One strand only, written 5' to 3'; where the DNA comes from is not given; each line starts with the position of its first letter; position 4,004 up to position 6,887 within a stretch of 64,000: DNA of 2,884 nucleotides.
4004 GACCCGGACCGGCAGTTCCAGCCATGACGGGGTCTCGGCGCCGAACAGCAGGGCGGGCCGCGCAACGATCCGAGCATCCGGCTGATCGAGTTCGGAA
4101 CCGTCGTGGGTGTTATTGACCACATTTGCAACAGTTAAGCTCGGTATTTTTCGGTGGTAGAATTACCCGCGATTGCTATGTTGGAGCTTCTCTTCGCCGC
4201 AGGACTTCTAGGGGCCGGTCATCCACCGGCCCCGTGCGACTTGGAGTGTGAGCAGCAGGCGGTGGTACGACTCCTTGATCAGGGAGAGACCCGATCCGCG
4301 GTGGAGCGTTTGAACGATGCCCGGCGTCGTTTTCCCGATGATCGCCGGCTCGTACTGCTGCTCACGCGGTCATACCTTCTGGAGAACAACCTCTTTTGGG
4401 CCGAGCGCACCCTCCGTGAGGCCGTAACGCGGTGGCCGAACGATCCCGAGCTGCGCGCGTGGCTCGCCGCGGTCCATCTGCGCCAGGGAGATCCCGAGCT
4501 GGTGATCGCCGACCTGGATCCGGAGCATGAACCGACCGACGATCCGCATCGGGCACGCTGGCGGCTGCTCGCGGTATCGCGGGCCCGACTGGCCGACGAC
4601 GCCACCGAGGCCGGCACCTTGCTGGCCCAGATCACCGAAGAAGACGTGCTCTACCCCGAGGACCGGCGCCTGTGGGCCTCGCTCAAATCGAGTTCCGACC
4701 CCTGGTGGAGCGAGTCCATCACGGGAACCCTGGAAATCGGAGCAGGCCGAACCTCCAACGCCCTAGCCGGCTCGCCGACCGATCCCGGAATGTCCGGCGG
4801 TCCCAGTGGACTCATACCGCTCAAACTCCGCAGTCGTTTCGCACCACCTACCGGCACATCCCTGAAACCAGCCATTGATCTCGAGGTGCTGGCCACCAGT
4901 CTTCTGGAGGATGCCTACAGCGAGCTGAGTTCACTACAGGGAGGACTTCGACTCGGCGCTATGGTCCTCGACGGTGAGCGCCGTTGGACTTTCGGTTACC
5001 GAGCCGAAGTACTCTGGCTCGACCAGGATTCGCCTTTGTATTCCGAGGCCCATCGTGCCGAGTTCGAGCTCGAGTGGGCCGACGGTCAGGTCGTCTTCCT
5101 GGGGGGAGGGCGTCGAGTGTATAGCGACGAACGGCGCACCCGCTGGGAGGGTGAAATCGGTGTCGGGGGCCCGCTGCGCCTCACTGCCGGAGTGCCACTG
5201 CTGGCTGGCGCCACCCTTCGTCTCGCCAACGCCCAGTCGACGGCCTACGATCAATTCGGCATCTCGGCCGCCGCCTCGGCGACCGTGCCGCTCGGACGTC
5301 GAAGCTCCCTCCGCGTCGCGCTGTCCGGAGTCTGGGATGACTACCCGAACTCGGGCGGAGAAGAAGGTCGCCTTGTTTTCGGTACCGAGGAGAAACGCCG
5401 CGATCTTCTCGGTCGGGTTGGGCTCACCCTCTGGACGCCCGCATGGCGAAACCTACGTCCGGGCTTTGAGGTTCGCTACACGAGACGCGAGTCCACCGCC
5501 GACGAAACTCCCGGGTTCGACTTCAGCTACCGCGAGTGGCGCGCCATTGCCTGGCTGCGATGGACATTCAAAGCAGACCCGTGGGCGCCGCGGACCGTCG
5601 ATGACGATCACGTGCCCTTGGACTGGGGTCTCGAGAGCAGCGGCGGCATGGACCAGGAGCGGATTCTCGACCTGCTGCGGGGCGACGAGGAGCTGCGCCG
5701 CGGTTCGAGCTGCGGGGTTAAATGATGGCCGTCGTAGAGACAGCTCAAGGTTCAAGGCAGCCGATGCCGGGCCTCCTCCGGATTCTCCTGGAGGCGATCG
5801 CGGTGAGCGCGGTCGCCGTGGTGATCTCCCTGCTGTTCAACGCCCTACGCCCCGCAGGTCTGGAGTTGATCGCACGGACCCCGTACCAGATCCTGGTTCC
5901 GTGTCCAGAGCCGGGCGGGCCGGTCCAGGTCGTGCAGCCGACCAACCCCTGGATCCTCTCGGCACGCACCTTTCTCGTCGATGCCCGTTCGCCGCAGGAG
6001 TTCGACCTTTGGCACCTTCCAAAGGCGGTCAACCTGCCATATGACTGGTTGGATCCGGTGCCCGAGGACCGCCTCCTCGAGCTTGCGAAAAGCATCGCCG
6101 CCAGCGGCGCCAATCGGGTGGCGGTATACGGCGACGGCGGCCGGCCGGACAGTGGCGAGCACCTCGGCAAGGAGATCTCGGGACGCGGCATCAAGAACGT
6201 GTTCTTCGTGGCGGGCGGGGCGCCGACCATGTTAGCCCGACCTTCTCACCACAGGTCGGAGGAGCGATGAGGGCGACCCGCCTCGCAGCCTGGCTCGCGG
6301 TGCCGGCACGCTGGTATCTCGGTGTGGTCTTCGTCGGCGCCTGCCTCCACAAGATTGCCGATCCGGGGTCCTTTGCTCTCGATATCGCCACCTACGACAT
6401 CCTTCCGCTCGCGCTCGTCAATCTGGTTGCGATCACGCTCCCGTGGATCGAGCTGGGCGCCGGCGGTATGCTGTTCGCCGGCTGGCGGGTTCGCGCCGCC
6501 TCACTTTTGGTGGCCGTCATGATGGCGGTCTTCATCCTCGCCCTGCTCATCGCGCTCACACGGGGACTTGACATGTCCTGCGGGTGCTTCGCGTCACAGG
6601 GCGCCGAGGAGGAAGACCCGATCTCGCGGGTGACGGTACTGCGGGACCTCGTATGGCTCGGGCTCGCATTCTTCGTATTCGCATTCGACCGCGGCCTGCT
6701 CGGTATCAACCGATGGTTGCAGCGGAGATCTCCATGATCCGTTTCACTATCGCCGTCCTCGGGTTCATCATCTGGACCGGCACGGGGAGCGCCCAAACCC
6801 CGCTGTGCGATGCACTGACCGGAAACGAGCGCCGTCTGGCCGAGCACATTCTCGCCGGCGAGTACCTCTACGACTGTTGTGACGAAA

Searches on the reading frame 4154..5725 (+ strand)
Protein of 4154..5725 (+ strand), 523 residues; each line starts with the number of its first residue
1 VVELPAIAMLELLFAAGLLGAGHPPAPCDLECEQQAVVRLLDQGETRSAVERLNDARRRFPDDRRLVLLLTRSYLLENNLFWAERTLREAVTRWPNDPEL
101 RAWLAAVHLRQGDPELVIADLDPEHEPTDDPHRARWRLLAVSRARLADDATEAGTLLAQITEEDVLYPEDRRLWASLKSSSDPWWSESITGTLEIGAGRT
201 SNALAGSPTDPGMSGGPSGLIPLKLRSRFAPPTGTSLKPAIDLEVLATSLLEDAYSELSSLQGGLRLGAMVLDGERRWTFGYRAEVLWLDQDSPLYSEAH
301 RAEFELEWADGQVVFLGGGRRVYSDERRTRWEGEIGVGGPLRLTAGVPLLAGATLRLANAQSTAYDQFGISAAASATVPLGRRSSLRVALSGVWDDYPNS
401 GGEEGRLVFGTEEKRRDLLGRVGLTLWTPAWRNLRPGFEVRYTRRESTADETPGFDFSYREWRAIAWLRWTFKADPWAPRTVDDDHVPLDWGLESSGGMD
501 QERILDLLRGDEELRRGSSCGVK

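Call 15: search_protein_families(library=pfam, proteins=[window:4154-5725:+], max_evalue=0.01)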
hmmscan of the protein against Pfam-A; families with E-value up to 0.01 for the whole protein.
window:4154-5725:+ (523 aa): 4 families
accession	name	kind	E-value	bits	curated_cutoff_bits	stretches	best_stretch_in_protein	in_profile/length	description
PF14559.12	TPR_19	-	1.2e-08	35.6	25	1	40-88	1-49/68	Tetratricopeptide repeat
PF13432.12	TPR_16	-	3.3e-05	24.7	32.7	0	39-78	6-45/65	Tetratricopeptide repeat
PF13428.12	TPR_14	-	3.9e-05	24.4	23.5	0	35-70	6-41/44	Tetratricopeptide repeat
PF12895.13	ANAPC3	-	0.0034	18.1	27.2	1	74-124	3-49/82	Anaphase-promoting complex, cyclosome, subunit 3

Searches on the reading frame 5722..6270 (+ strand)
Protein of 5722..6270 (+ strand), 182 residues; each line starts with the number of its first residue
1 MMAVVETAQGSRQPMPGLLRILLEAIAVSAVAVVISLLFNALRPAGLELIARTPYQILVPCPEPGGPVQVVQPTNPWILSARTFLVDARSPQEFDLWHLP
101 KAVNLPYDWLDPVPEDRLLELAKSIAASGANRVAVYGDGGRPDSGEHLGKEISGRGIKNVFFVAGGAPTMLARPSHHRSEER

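Call 15: search_protein_families(library=pfam, proteins=[window:5722-6270:+], max_evalue=0.01)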
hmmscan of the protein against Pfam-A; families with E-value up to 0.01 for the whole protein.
window:5722-6270:+ (182 aa): 1 family
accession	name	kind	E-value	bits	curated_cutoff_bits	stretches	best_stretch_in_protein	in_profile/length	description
PF00581.25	Rhodanese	-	1.2e-09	38.9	22.2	1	84-166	15-95/102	Rhodanese-like domain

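Call 53: find_homologous_proteins(query=window:5722-6270:+, max_evalue=1e-8)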
Query window:5722-6270:+ (182 aa): 336 proteins with E <= 1e-8 among 632 candidates; the best 120 are listed.
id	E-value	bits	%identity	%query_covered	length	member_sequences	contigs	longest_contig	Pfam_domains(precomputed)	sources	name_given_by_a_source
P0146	1.2e-106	372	100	92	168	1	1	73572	PF00581.26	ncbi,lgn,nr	ncbi:MAG: rhodanese-like domain-containing protein [Thermoanaerobaculales bacterium]|nr:rhodanese-li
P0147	5.7e-90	318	83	93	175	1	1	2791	PF00581.26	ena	-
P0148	2.8e-88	312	82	94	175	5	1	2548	PF00581.26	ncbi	-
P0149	8.7e-88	311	84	94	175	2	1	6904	PF00581.26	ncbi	-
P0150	1.0e-87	310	81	93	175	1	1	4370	PF00581.26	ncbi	-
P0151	1.1e-86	307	82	93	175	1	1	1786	PF00581.26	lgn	-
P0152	8.3e-81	288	84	87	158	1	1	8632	PF00581.26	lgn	-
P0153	2.1e-80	286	87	79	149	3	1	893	PF00581.26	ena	-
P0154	2.5e-66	241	71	82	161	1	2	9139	PF00581.26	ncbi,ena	-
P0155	3.6e-66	240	74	71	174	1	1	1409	PF00581.26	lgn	-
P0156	1.4e-65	238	70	86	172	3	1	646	PF00581.26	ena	-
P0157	1.6e-65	238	75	75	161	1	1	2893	PF00581.26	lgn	-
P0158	1.6e-65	238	74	71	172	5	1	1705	PF00581.26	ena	-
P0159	4.5e-65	237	66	91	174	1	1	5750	PF00581.26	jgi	jgi:hypothetical protein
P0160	4.8e-65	236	77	73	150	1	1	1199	PF00581.26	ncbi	-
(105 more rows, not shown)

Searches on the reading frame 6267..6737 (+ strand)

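Call 15: search_protein_families(library=pfam, proteins=[window:6267-6737:+], max_evalue=0.01)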
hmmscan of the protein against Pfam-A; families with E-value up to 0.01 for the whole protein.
window:6267-6737:+ (156 aa): 2 families
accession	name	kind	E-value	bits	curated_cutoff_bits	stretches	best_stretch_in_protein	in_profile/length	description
PF07291.16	MauE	-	2e-25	90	27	1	8-138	2-126/128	Methylamine utilisation protein MauE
PF07681.17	DoxX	-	1.5e-07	32.4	23.6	1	13-92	4-82/85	DoxX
